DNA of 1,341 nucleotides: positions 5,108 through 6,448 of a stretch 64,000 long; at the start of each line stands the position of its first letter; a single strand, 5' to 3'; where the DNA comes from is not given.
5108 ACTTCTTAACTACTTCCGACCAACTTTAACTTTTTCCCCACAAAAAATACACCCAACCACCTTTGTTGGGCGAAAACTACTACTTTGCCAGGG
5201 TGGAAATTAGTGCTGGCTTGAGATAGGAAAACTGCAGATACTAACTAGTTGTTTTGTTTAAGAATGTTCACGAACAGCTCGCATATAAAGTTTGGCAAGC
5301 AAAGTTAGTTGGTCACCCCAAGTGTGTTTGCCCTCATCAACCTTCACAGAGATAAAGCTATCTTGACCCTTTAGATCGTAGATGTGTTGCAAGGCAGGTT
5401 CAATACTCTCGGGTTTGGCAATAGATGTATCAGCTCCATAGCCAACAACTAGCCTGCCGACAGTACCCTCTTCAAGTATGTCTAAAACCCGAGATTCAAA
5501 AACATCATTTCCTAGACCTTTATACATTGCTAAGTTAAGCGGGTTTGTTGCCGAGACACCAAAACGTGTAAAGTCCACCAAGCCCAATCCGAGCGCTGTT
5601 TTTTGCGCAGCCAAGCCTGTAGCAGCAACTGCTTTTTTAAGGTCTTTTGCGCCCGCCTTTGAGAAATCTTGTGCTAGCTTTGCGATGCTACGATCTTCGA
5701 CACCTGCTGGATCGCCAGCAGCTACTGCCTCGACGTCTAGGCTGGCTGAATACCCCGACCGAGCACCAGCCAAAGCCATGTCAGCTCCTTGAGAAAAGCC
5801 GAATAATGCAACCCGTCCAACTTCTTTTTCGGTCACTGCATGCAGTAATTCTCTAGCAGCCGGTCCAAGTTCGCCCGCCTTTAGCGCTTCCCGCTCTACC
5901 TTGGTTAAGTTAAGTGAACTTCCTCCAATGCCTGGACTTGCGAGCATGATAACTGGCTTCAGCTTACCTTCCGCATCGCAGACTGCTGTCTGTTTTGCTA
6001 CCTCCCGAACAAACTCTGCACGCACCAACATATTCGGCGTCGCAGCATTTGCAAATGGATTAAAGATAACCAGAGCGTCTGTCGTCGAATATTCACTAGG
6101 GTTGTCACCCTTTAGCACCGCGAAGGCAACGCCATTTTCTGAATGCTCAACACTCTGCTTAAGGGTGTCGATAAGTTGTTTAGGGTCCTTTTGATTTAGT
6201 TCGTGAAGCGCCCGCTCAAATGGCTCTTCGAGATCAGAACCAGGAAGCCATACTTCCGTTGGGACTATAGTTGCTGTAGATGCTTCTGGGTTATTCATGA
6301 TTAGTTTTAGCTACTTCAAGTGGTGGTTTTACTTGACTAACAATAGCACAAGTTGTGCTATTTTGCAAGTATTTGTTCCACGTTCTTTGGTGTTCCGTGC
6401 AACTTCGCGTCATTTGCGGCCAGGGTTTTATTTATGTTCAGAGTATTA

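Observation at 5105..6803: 354-bp near-identical direct repeat leaves a terminator-bearing 3' fragment of the hydrolase gene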

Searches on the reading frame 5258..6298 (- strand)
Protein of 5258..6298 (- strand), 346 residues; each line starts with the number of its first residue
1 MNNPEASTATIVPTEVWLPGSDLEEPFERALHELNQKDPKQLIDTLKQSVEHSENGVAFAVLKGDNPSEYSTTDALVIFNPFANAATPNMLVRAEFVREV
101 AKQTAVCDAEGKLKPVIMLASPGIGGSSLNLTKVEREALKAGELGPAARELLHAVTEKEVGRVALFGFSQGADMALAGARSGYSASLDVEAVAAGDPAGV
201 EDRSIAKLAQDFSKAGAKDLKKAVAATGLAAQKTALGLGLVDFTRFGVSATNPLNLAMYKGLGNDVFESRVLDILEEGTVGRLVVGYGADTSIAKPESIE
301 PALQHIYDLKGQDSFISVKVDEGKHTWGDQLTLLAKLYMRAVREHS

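Call 5: search_protein_families(library=pfam, proteins=[window:5258-6298:-], max_evalue=0.01)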
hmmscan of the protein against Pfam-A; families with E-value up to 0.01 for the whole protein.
window:5258-6298:- (346 aa): 0 families

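Call 8: find_related_loci(query=window:5258-6298:-, collection=genome_contigs, flank=8000)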
Query window:5258-6298:- (346 aa) in genome_contigs; peptide patterns used: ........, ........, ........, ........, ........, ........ (x = any residue, [..] = any of these).
126 stretches matched a pattern, but none encodes a relative of the query by tblastn (E <= 1e-3).

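Call 9: find_encoding_contigs(protein=window:5258-6298:-, flank=8000, max_places=10)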
Protein window:5258-6298:- (346 aa): 1 contig read that carries it; 1 place shown.
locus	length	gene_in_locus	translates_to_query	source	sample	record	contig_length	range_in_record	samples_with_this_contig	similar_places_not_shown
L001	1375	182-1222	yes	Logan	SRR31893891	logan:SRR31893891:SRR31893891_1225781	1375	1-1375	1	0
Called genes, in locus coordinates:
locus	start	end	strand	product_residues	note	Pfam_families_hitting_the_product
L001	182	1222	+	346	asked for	-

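Call 14: find_homologous_proteins(query=window:5258-6298:-)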
Query window:5258-6298:- (346 aa): 91 proteins with E <= 0.001 among 8000 candidates.
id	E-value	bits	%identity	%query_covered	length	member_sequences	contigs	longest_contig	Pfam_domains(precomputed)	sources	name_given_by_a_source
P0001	1.5e-220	749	100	100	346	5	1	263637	-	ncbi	-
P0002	2.4e-155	535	72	99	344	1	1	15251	-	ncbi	-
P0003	5.6e-150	517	71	99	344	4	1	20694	-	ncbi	-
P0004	3.5e-146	505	70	97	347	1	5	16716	-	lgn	-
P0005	5.1e-145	501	68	98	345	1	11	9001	-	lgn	-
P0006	2.5e-141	489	67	97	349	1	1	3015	-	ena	-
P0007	9.6e-141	487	67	98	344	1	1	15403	-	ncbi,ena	-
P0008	1.1e-140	487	66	96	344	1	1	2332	-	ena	-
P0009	1.2e-140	487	67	96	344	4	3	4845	-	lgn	-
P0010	8.8e-140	484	67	99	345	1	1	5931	-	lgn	-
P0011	7.1e-139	481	65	98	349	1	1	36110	-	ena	-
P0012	1.4e-136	473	65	96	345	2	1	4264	-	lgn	-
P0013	1.5e-136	473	65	97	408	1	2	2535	-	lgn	-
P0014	7.9e-136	471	64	97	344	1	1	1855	-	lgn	-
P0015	4.6e-129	449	62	96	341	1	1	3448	-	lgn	-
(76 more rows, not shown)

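Call 16: find_encoding_contigs(protein=P0001, flank=10000, max_places=10)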
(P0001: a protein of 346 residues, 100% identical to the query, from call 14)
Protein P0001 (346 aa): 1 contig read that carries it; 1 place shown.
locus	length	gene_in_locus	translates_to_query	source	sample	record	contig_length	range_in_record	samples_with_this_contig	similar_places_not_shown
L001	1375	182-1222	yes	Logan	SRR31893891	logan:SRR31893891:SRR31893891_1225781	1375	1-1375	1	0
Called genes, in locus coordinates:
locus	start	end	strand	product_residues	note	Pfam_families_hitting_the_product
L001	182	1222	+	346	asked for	-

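Call 17: find_encoding_contigs(protein=P0002, flank=10000, max_places=6)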
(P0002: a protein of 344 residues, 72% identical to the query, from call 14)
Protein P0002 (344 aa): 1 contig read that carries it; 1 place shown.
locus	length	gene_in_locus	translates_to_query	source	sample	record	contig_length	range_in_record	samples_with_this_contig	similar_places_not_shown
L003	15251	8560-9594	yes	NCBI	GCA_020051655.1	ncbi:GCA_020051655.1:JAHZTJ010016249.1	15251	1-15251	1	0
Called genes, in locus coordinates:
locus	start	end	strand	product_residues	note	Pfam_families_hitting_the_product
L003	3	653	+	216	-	?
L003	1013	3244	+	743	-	PF13491:FtsK_4TM, PF17854:FtsK_alpha, PF01580:FtsK_SpoIIIE, PF09397:FtsK_gamma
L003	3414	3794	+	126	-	PF01250:Ribosomal_S6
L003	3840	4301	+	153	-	PF00436:SSB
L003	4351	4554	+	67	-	PF01084:Ribosomal_S18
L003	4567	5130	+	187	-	PF08207:EFP_N, PF01132:EFP, PF09285:Elong-fact-P_C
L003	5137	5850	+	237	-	PF01479:S4, PF01728:FtsJ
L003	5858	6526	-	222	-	PF00027:cNMP_binding, PF13545:HTH_Crp_2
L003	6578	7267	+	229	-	PF14470:bPH_3, PF08512:Rttp106-like_middle (weak)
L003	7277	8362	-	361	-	PF01926:MMR_HSR1, PF02421:FeoB_N, PF06071:YchF-GTPase_C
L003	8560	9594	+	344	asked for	-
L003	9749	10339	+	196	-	-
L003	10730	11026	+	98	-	-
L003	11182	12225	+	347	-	PF25216:Volactin (faint), PF11104:PilM_2, PF14450:FtsA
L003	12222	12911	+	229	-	PF05137:PilN (weak)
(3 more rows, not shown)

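Call 18: find_encoding_contigs(protein=P0003, flank=10000, max_places=6)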
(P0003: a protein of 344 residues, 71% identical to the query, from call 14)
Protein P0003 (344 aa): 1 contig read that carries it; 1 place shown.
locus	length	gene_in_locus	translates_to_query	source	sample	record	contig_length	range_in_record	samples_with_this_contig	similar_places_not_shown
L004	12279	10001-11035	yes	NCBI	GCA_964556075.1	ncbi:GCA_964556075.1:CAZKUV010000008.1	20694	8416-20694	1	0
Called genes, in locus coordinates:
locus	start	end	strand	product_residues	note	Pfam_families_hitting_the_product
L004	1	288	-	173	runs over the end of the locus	-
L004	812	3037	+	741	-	PF13491:FtsK_4TM, PF17854:FtsK_alpha, PF01580:FtsK_SpoIIIE, PF01935:DUF87 (faint), PF10412:TrwB_AAD_bind (faint), PF12846:AAA_10 (weak), PF09397:FtsK_gamma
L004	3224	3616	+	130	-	-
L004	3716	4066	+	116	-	PF01250:Ribosomal_S6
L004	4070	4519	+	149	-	PF00436:SSB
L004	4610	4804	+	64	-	PF01084:Ribosomal_S18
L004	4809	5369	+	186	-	PF08207:EFP_N, PF01132:EFP, PF09285:Elong-fact-P_C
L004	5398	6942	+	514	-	PF12229:PG_binding_4 (weak), PF13354:Beta-lactamase2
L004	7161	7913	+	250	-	PF01479:S4, PF01728:FtsJ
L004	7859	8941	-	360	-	PF01926:MMR_HSR1, PF02421:FeoB_N, PF06071:YchF-GTPase_C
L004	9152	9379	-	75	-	-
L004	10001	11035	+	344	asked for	-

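Call 24: find_encoding_contigs(protein=P0092, flank=10000, max_places=10)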
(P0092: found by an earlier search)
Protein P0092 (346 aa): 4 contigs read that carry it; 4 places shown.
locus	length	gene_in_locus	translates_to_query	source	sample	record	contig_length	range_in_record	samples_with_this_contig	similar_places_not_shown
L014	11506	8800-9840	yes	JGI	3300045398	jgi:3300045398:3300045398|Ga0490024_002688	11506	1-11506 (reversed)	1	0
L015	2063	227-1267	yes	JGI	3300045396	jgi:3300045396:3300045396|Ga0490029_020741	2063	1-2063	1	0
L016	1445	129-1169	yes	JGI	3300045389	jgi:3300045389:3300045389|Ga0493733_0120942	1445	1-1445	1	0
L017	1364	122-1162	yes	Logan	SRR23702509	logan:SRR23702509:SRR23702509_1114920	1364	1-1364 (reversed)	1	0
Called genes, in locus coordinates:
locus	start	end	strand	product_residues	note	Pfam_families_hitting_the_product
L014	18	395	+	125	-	PF01250:Ribosomal_S6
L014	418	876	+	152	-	PF00436:SSB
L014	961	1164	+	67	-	PF01084:Ribosomal_S18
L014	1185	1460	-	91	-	-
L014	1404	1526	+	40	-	-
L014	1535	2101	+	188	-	PF08207:EFP_N, PF01132:EFP, PF09285:Elong-fact-P_C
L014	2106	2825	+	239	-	PF01479:S4, PF01728:FtsJ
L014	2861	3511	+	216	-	PF00156:Pribosyltran (weak)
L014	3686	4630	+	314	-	PF13354:Beta-lactamase2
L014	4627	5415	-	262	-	PF01061:ABC2_membrane, PF12698:ABC2_membrane_3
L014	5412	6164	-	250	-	PF02463:SMC_N (weak), PF00005:ABC_tran, PF13304:AAA_21 (weak)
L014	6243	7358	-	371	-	PF01926:MMR_HSR1, PF02421:FeoB_N, PF06071:YchF-GTPase_C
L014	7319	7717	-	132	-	PF02661:Fic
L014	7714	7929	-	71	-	PF02604:PhdYeFM_antitox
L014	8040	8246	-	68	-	PF24113:DUF7387 (weak)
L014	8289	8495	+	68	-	-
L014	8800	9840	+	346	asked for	-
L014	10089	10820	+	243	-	-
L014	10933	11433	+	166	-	-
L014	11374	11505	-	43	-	?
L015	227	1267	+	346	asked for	-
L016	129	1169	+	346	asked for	-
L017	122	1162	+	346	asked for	-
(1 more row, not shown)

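Call 25: find_related_loci(query=window:5258-6298:-, collection=metagenome_contigs, flank=6000)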
Query window:5258-6298:- (346 aa) in metagenome_contigs; peptide patterns used: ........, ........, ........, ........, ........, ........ (x = any residue, [..] = any of these).
142 stretches matched a pattern, but none encodes a relative of the query by tblastn (E <= 1e-3).

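Call 36: search_protein_families(library=pfam, proteins=[window:5258-6298:-], max_evalue=10)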
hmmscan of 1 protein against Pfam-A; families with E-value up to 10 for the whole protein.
window:5258-6298:- (346 aa): 2 families
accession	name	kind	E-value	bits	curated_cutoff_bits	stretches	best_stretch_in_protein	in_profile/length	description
PF02230.22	Abhydrolase_2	-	0.073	13.3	23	1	161-178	105-122/217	Phospholipase/Carboxylesterase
PF07224.18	Chlorophyllase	-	0.19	10.9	26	1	151-200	106-156/301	Chlorophyllase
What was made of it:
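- Checked: The gene product: it has no significant Pfam hit (calls 5, 36).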

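Call 37: search_solved_structures(query=A1, max_evalue=1)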
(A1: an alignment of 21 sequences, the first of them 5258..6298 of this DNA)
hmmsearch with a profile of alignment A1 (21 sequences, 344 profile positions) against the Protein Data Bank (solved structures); distinct sequences matched with E-value up to 1: 7.
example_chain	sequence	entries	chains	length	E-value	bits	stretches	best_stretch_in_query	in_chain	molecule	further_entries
4x2e_A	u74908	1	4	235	0.36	13.1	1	289-323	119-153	Fic family protein putative filamentation induced by cAMP protein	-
4x2c_A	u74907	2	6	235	0.36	13.1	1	289-323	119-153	Fic family protein putative filamentation induced by cAMP protein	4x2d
6sav_A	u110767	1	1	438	0.76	12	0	39-89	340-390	Alpha-amylase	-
6sav_B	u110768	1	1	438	0.77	12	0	39-89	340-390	Alpha-amylase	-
3h2g_A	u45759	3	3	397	0.9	11.8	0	148-182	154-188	esterase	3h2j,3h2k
3h2h_A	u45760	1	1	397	0.9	11.8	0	148-182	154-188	esterase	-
3h2i_A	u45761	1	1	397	0.9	11.8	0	148-182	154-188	esterase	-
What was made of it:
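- On Alpha/beta hydrolase fold: A PDB profile search found nothing below E = 0.36, with its few esterase hits at E = 0.9 (call 37).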

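Call 45: find_encoding_contigs(protein=P0094, flank=5000, max_places=6)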
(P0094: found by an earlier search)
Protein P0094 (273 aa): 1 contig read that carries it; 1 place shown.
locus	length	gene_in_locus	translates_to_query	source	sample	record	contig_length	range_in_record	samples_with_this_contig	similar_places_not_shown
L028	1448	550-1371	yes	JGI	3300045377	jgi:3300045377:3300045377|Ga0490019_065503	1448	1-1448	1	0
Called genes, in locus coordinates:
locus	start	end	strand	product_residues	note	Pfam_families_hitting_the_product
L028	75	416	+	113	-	-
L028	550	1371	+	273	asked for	-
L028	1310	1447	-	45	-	?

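Call 47: predict_structure(alignment_id=A1)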
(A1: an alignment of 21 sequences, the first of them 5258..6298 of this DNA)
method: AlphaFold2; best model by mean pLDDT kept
length: 346 residues; sequences in the alignment: 21
mean_pLDDT: 88.5   pTM: 0.90
mean pLDDT of the five models: 88.5, 87.8, 84.5, 76.0, 71.4
residues with pLDDT >= 90: 230; 70-90: 90; 50-70: 16; < 50: 10
segments of 3 or more residues with pLDDT < 50: 1-8
pLDDT, mean of each block of 10 residues (from residue 1): 43 83 88 97 96 94 96 97 85 97 96 97 85 91 92 94 96 95 87 96 87 78 90 79 66 82 90 89 94 93 92 89 90 95 70
secondary structure, 60 per line:
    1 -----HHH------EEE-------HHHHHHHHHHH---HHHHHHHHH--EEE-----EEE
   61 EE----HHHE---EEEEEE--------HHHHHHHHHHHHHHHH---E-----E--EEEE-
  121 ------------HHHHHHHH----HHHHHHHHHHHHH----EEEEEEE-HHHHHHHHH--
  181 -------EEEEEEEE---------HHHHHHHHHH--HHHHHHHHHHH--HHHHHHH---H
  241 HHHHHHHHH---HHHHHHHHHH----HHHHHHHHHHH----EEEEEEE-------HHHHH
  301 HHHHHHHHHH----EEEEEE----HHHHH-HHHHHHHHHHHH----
elements in order: E15-17 H25-35 H39-47 E50-52 E58-62 E74-79 H88-103 E116-119 H133-140 H145-157 E162-168 H170-178 E188-195 H205-214 H217-227 H230-236 H240-249 H253-262 H267-277 E282-288 H296-310 E315-320 H325-329 H331-342
